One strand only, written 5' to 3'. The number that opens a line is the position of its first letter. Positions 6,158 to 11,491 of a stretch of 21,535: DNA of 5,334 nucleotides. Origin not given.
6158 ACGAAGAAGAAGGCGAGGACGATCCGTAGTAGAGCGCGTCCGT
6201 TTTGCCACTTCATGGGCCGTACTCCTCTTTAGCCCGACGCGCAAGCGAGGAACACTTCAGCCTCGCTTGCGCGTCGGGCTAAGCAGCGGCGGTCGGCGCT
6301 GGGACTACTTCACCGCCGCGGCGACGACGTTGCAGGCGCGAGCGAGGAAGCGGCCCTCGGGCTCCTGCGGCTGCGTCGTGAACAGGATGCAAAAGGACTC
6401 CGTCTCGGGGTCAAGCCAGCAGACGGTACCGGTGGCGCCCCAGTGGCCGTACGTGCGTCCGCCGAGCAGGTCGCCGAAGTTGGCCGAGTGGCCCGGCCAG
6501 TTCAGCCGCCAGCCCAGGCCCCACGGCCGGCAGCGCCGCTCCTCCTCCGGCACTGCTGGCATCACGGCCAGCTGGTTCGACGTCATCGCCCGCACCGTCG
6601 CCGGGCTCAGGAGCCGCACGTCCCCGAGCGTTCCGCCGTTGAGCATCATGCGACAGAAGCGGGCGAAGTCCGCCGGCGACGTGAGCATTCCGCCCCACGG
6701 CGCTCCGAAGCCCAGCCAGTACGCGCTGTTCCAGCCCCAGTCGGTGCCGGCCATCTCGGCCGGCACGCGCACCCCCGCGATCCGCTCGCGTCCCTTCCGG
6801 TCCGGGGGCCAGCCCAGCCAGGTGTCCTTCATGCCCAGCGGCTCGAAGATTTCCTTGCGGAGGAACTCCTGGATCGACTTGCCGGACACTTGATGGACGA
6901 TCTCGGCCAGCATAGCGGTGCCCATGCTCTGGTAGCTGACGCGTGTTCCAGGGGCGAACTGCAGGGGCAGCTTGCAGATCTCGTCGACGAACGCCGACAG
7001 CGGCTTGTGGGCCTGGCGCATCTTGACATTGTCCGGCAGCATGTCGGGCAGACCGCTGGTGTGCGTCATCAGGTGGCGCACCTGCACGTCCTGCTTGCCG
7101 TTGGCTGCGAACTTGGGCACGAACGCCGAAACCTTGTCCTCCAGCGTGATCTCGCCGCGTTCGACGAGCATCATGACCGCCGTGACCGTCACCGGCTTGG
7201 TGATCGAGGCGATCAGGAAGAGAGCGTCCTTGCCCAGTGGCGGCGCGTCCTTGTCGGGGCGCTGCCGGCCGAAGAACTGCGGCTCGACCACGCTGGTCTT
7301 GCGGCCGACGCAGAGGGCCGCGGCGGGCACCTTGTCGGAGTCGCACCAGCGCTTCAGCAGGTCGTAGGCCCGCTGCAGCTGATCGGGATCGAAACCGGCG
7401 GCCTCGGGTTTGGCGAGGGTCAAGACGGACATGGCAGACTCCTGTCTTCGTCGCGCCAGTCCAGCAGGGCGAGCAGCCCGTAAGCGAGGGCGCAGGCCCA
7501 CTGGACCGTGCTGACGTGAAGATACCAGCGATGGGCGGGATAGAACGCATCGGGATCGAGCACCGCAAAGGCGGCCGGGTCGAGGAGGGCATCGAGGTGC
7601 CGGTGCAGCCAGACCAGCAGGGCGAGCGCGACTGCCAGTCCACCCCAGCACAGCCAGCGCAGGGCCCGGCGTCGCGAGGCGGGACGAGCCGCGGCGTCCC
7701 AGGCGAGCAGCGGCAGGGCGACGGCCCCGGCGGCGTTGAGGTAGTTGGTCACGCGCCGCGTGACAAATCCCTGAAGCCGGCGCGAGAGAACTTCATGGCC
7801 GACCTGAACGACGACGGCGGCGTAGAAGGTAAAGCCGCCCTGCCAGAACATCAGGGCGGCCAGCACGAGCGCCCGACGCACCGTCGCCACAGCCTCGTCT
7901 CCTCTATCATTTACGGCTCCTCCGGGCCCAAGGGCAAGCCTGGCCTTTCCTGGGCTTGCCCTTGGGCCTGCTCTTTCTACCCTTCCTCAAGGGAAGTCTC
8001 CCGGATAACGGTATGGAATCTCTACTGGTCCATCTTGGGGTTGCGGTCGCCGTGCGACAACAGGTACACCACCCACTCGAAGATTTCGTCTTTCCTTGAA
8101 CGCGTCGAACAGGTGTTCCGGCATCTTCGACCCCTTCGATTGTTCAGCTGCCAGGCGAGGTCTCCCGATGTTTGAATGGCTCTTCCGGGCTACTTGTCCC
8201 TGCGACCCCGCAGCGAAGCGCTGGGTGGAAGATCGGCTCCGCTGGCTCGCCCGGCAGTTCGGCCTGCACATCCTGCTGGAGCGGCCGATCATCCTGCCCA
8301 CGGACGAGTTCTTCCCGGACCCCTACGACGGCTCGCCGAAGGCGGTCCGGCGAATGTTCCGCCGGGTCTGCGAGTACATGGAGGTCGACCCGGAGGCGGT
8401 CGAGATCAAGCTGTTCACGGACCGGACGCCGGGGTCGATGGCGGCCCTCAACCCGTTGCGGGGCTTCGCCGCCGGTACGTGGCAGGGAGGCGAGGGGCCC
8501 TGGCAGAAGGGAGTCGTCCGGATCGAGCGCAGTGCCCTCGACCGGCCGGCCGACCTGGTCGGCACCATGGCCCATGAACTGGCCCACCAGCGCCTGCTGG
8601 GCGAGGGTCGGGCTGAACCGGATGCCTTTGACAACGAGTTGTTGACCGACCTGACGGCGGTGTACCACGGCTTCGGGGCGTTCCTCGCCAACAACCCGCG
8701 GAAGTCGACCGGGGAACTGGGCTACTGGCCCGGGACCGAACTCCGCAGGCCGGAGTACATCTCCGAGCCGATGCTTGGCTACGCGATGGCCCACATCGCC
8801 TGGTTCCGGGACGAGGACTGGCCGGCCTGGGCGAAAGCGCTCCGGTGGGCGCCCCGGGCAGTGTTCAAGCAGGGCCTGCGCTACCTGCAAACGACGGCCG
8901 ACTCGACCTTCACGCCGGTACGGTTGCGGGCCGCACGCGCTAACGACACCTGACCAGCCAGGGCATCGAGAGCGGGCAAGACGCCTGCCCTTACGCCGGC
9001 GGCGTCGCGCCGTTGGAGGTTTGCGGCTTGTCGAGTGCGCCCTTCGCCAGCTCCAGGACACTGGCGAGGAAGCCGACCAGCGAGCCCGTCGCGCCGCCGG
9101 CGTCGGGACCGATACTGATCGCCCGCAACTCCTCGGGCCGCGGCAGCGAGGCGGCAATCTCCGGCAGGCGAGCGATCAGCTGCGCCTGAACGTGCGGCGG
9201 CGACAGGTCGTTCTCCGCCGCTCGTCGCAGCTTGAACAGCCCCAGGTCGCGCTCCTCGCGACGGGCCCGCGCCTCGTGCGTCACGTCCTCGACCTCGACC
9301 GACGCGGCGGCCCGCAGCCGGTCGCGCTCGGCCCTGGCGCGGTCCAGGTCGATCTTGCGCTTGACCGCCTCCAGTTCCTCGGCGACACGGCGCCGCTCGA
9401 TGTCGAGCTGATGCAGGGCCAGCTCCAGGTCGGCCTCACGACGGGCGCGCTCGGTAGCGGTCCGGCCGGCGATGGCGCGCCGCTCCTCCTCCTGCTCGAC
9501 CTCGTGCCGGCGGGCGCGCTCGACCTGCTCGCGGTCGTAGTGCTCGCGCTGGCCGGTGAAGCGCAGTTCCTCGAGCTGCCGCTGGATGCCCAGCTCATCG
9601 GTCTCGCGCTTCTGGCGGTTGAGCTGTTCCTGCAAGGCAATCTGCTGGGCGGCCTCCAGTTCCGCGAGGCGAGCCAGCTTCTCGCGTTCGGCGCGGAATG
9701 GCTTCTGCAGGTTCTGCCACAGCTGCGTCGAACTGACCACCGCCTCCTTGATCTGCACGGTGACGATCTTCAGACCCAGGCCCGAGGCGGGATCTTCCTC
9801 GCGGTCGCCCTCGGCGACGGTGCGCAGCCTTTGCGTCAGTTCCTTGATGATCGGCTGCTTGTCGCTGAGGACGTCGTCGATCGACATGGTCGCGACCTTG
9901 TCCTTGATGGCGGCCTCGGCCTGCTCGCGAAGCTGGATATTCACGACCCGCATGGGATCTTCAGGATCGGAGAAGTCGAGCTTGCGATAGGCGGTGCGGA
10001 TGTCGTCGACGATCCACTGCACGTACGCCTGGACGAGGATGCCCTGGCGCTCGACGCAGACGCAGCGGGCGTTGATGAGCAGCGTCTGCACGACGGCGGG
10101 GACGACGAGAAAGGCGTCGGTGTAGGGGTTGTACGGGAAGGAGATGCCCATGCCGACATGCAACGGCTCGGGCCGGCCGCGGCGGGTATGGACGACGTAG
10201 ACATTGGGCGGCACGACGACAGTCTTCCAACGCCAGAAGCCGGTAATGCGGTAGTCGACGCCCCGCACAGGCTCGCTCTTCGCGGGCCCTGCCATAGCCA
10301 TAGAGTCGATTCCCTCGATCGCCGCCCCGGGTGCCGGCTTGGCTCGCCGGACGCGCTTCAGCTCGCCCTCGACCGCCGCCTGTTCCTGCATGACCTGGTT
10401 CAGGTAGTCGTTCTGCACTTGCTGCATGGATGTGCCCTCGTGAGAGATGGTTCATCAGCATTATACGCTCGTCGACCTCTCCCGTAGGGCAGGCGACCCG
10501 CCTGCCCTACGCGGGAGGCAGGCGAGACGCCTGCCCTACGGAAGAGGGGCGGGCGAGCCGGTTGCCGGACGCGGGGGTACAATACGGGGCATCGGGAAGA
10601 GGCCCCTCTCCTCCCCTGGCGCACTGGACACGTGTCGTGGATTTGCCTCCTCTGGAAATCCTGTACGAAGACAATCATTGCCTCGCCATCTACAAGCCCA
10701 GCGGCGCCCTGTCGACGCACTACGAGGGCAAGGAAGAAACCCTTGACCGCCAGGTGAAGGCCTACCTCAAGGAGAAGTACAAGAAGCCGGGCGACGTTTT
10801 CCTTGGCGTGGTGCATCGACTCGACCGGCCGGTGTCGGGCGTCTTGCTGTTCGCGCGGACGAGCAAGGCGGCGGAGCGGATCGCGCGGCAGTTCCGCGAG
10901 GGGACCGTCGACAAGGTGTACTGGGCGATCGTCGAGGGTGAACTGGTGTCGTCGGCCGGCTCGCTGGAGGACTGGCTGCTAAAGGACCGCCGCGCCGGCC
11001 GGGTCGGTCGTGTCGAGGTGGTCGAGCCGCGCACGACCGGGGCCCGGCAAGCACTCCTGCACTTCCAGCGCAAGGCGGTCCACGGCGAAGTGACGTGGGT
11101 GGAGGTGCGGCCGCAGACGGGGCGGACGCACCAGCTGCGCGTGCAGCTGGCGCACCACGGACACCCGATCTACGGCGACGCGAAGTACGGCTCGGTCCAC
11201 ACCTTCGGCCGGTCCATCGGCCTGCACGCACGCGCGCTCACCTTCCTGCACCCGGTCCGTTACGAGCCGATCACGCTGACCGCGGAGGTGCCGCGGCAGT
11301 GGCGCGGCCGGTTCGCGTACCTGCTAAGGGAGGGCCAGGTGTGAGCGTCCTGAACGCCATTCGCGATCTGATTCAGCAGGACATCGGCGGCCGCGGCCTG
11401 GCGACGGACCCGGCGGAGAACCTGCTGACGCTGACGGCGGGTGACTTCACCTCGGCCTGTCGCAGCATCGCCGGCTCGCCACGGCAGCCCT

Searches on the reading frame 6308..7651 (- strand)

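Call 64: search_protein_families(library=pfam, proteins=[window:6308-7651:-], max_evalue=0.0001)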
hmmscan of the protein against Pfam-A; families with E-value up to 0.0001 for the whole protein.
window:6308-7651:- (448 aa): 1 family
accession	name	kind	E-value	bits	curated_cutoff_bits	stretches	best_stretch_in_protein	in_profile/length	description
PF00144.29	Beta-lactamase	-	1.3e-67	228.8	27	1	106-435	12-319/329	Beta-lactamase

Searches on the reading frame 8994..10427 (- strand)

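Call 64: search_protein_families(library=pfam, proteins=[window:8994-10427:-], max_evalue=0.0001)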
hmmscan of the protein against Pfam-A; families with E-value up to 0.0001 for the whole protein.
window:8994-10427:- (478 aa): 1 family
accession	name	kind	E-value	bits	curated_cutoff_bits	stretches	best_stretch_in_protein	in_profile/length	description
PF01145.31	Band_7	-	2e-17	64.2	23.6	1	71-259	2-174/176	SPFH domain / Band 7 family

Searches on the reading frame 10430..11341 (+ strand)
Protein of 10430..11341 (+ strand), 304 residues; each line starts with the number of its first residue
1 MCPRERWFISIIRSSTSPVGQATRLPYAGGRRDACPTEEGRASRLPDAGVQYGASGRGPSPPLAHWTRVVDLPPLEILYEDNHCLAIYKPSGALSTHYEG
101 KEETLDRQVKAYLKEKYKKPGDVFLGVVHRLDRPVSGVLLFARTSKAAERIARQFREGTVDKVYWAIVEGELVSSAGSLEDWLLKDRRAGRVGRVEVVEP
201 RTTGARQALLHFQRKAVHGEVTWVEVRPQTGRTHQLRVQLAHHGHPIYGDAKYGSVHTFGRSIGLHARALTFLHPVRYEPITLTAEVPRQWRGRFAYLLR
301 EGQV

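Call 64: search_protein_families(library=pfam, proteins=[window:10430-11341:+], max_evalue=0.0001)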
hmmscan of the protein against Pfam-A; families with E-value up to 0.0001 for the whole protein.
window:10430-11341:+ (304 aa): 1 family
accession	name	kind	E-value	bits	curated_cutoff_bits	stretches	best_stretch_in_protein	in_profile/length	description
PF00849.27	PseudoU_synth_2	-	1e-28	100.9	26.8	1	84-242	2-152/152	RNA pseudouridylate synthase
